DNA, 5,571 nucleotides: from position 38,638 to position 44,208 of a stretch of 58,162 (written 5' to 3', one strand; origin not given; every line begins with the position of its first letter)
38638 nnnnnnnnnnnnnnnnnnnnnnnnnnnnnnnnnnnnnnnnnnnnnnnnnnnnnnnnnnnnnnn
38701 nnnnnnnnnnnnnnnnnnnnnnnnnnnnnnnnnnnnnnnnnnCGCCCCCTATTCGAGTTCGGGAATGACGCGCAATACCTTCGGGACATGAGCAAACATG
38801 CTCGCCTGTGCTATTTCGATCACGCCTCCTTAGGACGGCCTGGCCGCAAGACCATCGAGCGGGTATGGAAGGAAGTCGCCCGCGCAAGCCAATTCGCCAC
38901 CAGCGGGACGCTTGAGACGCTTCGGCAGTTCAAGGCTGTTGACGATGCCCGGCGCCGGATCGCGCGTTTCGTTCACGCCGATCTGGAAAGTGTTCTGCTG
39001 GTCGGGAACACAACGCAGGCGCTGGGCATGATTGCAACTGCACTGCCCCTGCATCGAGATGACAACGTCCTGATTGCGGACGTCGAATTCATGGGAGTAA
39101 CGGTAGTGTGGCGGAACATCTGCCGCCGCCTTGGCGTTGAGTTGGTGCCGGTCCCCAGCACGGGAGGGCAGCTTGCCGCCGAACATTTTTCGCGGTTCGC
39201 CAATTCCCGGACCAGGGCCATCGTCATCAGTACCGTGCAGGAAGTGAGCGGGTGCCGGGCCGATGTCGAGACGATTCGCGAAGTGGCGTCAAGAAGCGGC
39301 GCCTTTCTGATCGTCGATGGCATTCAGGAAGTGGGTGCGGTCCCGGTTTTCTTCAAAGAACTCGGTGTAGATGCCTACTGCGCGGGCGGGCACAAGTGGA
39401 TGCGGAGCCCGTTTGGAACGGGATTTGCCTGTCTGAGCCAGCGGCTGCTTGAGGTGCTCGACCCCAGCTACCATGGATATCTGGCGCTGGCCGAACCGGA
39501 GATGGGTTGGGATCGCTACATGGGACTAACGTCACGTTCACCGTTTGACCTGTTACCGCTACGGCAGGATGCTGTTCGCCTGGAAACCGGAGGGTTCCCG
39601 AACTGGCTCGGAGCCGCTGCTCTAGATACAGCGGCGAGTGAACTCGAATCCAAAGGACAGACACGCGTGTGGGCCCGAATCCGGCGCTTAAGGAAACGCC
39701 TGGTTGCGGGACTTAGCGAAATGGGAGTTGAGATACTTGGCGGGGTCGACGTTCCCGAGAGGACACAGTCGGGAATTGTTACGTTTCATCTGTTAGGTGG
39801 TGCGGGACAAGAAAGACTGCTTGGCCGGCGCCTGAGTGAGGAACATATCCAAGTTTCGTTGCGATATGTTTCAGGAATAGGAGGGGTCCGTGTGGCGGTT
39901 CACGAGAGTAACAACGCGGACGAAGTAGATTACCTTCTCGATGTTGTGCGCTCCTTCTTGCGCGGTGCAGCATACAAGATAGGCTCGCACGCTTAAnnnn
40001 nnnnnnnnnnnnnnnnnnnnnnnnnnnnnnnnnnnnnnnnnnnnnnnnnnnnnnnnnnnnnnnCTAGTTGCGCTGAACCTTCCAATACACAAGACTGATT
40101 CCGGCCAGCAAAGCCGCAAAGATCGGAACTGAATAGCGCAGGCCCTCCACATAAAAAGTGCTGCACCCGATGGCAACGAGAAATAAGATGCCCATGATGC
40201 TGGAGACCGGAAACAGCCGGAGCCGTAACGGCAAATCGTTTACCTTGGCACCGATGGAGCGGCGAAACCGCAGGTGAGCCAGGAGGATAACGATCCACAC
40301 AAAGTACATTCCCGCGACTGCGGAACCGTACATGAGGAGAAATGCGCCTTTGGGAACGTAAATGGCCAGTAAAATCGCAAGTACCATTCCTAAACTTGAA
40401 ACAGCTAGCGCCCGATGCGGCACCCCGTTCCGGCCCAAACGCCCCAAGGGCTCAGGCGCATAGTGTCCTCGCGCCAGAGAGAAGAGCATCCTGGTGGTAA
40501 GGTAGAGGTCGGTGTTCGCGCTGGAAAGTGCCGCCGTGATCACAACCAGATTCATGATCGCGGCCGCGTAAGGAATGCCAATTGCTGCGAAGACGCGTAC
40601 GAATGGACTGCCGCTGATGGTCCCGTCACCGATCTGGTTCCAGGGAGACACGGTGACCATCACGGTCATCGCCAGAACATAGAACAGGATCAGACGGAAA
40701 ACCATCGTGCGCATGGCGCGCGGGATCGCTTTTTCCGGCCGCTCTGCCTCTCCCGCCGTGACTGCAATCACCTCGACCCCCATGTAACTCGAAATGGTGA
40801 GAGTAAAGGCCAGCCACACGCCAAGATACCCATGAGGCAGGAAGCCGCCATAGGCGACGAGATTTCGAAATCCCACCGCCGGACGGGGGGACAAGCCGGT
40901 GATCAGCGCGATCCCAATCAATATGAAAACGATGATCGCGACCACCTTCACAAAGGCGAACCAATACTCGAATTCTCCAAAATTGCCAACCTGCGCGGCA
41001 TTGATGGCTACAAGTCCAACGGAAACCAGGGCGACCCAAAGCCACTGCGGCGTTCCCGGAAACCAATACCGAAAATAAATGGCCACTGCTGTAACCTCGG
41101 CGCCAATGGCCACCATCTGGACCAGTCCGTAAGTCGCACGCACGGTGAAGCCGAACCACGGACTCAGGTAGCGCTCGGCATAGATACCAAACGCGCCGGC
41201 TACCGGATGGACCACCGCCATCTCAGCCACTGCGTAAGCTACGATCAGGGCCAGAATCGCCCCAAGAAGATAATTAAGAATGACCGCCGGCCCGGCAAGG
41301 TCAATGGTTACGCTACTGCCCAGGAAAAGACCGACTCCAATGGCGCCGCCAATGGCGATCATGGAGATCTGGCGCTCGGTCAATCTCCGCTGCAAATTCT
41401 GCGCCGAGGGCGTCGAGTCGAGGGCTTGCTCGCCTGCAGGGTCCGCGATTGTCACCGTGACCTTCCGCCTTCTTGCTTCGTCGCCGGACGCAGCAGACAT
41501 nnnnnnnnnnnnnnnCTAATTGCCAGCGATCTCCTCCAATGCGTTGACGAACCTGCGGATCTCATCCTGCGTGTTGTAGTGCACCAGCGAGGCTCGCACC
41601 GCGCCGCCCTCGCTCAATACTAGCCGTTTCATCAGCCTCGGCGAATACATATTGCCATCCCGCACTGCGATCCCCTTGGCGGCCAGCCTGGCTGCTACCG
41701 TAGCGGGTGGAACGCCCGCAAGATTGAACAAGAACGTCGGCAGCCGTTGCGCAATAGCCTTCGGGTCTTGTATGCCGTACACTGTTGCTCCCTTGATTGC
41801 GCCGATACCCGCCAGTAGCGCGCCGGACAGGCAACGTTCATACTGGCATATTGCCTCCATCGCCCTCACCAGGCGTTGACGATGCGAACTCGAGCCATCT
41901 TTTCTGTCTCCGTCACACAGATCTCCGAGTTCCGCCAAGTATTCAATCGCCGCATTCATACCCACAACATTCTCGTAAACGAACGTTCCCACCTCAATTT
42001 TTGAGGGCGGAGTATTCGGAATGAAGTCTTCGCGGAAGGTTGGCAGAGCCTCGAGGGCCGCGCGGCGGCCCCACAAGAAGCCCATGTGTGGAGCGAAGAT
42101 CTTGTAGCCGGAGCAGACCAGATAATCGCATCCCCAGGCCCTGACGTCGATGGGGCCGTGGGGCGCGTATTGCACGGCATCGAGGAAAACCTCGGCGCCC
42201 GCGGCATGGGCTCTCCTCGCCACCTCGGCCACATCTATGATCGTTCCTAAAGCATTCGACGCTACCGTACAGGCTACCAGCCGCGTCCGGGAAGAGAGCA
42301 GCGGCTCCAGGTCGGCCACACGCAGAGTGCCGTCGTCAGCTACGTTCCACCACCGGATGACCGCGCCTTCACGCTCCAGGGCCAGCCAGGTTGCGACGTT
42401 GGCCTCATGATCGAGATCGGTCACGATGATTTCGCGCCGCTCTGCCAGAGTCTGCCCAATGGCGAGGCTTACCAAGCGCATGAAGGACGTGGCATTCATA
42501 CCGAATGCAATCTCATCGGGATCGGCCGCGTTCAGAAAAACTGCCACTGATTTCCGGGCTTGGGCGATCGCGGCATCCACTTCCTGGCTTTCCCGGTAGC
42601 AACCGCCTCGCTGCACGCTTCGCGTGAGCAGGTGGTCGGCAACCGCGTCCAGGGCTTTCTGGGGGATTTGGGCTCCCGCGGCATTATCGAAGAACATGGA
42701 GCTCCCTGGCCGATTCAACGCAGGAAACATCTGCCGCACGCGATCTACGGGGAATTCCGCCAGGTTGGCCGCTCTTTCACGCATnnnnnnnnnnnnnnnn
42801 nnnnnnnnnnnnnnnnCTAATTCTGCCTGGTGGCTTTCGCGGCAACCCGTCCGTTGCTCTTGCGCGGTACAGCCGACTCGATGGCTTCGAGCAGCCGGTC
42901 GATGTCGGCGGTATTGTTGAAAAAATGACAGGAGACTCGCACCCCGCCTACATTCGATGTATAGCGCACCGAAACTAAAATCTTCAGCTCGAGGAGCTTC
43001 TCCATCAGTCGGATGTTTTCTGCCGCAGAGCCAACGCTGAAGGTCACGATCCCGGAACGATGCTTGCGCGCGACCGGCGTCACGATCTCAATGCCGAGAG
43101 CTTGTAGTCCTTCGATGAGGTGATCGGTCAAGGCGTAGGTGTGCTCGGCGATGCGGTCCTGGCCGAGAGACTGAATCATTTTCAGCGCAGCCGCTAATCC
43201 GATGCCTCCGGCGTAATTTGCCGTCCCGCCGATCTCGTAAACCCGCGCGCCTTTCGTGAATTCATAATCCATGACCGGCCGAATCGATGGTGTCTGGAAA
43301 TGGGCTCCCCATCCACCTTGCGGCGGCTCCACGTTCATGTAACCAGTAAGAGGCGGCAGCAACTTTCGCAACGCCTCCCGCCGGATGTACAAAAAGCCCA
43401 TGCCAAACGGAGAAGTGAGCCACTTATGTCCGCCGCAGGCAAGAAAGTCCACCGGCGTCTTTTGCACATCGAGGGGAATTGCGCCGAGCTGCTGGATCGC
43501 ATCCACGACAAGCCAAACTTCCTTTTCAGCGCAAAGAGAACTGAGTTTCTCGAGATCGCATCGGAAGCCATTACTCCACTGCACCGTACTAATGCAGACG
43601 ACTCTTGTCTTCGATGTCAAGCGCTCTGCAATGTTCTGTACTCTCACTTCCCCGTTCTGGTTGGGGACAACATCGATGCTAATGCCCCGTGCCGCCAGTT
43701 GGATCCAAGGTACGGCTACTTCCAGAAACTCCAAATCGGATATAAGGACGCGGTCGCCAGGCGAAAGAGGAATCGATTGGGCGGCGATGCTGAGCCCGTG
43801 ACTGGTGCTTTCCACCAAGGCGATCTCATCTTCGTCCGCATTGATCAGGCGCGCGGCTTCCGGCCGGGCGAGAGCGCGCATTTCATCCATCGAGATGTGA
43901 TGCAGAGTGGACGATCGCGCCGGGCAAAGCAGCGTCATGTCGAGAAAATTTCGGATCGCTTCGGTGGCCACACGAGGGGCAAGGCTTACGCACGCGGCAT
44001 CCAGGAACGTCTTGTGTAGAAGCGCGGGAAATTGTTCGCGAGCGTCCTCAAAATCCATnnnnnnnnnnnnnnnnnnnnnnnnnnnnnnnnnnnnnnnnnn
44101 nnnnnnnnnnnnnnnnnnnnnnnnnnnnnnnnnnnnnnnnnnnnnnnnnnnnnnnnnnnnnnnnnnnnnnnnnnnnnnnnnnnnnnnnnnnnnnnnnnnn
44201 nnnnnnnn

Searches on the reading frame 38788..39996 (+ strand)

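Call 5: search_protein_families(library=pfam, proteins=[window:38788-39996:+], max_evalue=0.1)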
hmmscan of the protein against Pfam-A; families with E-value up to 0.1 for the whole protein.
window:38788-39996:+ (402 aa): 4 families
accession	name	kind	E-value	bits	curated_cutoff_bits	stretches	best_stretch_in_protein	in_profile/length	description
PF00266.25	Aminotran_5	-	9.4e-39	133.9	21.5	1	28-357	21-336/371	Aminotransferase class-V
PF00155.27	Aminotran_1_2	-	5.7e-11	42.6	19.7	1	22-179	18-187/361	Aminotransferase class I and II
PF01041.23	DegT_DnrJ_EryC1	-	5.9e-07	29.5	19.8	1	45-184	20-152/360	DegT/DnrJ/EryC1/StrS aminotransferase family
PF01053.26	Cys_Met_Meta_PP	-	0.0011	18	27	1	78-205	79-200/381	Cys/Met metabolism PLP-dependent enzyme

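Call 6: search_protein_families(library=ncbifam, proteins=[window:38788-39996:+], max_evalue=0.1)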
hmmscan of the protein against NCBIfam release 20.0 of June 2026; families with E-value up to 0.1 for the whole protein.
window:38788-39996:+ (402 aa): 38 families (the best 25 are shown)
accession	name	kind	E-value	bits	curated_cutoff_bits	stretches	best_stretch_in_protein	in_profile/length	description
TIGR01979.1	sufS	subfamily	8e-33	113.9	475.1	1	5-336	17-337/403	SufS family cysteine desulfurase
TIGR01977.1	am_tr_V_EF2568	hypoth_equivalog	1.1e-24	87.2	377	1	9-216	2-212/376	cysteine desulfurase family protein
NF040779.1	Sec_lyase_SclA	exception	9.9e-23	80.6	525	1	20-324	14-302/378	selenocysteine lyase SclA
NF006791.0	PRK09295.1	equivalog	1.3e-20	73.9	661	1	7-230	24-252/406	cysteine desulfurase SufS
NF041166.1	f2_encap_cargo1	exception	8.8e-20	71.3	800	1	46-226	286-470/623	family 2A encapsulin nanocompartment cargo protein cysteine desulfurase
NF051467.1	peri_mod_PvdN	equivalog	2.8e-17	62.5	650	1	6-229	55-290/425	pyoverdine-tailoring periplasmic protein PvdN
TIGR03392.1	FeS_syn_CsdA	equivalog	3.3e-17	62.7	493.6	1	49-230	60-245/398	cysteine desulfurase CsdA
NF008126.0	PRK10874.1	equivalog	8.2e-17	61.4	607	1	45-230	59-248/401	cysteine desulfurase CsdA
TIGR01976.1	am_tr_V_VC1184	hypoth_equivalog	7.3e-15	55.2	352.35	1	7-210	19-227/401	cysteine desulfurase-like protein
TIGR03301.1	PhnW-AepZ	equivalog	1.9e-13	50.5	360.8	1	51-224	33-208/355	2-aminoethylphosphonate aminotransferase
TIGR03402.1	FeS_nifS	equivalog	4.8e-13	48.6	530.75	1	47-213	40-207/379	cysteine desulfurase NifS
NF045640.1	AspGlyoxATaseBhcA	equivalog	1.9e-09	36.9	650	1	57-224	45-217/395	L-aspartate--glyoxylate aminotransferase BhcA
NF010611.0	PRK14012.1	equivalog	6.6e-09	35.2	548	1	49-216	51-220/406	IscS subfamily cysteine desulfurase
TIGR04343.1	egtE_PLP_lyase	equivalog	1.3e-08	34.1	400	1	10-230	17-229/370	ergothioneine biosynthesis PLP-dependent enzyme EgtE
NF046070.1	PyrdoxPyrvTramin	equivalog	2.3e-08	33.3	600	1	53-219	42-208/369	pyridoxamine--pyruvate transaminase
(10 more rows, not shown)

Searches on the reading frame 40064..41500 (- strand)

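Call 17: search_protein_families(library=pfam, proteins=[window:40064-41500:-], max_evalue=0.001)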
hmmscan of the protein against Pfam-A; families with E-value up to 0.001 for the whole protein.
window:40064-41500:- (478 aa): 2 families
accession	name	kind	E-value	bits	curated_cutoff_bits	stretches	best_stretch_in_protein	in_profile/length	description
PF00324.27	AA_permease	-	2.3e-98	330.4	24.6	1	45-457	2-429/470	Amino acid permease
PF13520.12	AA_permease_2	-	1.1e-33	117.2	27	1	44-463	5-420/427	Amino acid permease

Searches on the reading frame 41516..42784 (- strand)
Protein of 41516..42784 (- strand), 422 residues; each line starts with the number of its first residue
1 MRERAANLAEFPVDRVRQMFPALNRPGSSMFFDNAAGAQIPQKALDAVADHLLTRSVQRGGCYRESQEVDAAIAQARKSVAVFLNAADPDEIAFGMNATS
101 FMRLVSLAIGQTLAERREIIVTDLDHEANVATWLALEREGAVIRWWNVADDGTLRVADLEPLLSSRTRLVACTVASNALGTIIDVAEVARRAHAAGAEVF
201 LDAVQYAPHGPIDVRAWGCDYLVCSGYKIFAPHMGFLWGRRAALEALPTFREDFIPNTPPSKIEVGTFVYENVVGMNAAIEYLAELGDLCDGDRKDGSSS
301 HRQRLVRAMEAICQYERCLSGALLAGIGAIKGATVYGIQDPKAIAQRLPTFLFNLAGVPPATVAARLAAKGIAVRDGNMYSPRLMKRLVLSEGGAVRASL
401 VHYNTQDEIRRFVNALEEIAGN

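Call 17: search_protein_families(library=pfam, proteins=[window:41516-42784:-], max_evalue=0.001)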
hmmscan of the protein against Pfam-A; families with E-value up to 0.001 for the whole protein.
window:41516-42784:- (422 aa): 1 family
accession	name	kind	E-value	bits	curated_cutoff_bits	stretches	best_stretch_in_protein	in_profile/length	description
PF00266.25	Aminotran_5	-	1.2e-70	238.8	21.5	2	31-287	2-272/371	Aminotransferase class-V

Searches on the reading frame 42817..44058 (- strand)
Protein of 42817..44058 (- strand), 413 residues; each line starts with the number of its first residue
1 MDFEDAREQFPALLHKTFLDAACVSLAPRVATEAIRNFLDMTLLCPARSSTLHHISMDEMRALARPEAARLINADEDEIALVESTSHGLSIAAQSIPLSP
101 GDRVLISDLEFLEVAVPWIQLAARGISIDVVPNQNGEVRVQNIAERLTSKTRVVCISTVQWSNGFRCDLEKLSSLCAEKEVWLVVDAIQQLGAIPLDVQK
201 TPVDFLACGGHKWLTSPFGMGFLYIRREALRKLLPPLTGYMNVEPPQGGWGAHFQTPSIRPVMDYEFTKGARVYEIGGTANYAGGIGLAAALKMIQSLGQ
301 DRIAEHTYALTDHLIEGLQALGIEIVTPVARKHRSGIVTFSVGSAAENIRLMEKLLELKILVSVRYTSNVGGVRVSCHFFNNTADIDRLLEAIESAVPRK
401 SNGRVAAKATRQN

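Call 17: search_protein_families(library=pfam, proteins=[window:42817-44058:-], max_evalue=0.001)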
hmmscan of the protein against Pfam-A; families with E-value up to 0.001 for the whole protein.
window:42817-44058:- (413 aa): 4 families
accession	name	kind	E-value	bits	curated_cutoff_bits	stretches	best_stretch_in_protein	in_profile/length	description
PF00266.25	Aminotran_5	-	2.9e-52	178.3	21.5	1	18-389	2-371/371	Aminotransferase class-V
PF01041.23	DegT_DnrJ_EryC1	-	1.5e-10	41.3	19.8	1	82-193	45-152/360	DegT/DnrJ/EryC1/StrS aminotransferase family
PF00155.27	Aminotran_1_2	-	2.1e-10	40.8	19.7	1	64-194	47-193/361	Aminotransferase class I and II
PF22580.2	KYNU_C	-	0.00075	19.9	27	0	305-391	3-88/90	Kynureninase C-terminal domain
